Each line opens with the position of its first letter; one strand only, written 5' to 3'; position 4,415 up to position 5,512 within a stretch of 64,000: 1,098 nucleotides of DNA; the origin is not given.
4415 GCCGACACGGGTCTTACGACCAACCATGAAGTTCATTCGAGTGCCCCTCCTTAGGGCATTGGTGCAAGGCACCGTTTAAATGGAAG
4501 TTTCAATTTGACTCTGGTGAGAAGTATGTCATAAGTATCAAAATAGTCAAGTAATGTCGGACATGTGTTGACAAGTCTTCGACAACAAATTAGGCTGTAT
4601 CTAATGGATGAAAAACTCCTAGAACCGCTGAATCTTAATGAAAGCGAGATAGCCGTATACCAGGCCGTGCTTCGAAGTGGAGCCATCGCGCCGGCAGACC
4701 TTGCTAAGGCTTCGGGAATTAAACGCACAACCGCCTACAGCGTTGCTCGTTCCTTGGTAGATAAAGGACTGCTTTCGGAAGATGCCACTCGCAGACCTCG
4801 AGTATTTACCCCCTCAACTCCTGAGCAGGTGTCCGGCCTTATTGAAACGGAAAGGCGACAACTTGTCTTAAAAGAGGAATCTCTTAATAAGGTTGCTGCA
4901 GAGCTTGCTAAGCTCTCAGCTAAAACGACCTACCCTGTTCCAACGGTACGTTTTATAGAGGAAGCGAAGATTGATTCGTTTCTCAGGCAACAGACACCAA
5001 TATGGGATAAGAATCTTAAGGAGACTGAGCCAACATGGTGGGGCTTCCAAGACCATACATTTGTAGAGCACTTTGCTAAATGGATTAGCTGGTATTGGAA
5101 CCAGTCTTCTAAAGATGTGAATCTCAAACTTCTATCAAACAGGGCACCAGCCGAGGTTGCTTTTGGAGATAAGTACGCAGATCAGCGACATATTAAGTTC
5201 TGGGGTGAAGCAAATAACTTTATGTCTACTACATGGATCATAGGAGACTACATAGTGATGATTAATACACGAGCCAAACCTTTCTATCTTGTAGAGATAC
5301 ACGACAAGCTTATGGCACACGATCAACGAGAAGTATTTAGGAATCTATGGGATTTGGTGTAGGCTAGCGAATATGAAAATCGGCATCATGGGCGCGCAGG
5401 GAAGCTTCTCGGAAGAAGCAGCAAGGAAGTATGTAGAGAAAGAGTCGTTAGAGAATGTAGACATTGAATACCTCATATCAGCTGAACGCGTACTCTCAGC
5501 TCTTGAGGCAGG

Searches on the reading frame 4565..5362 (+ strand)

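Call 66: search_protein_families(library=pfam, proteins=[window:4565-5362:+], max_evalue=0.01)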
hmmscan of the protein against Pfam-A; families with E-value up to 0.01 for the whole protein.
window:4565-5362:+ (265 aa): 6 families
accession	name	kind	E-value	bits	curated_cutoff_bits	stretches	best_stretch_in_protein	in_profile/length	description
PF01978.25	TrmB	-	7.9e-13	48.5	25.6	1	19-87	1-68/68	Sugar-specific transcriptional regulator TrmB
PF09339.16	HTH_IclR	-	0.00054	20.1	22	1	41-73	19-51/52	IclR helix-turn-helix domain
PF13730.12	HTH_36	-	0.0024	18.1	25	0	46-70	31-55/55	Helix-turn-helix domain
PF12802.13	MarR_2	-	0.0032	18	27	1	34-72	13-55/61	MarR family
PF01047.28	MarR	-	0.007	16.7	24.6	0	34-71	11-48/59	MarR family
PF03965.22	Penicillinase_R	-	0.0083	16.9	22.6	0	27-89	4-70/115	Penicillinase repressor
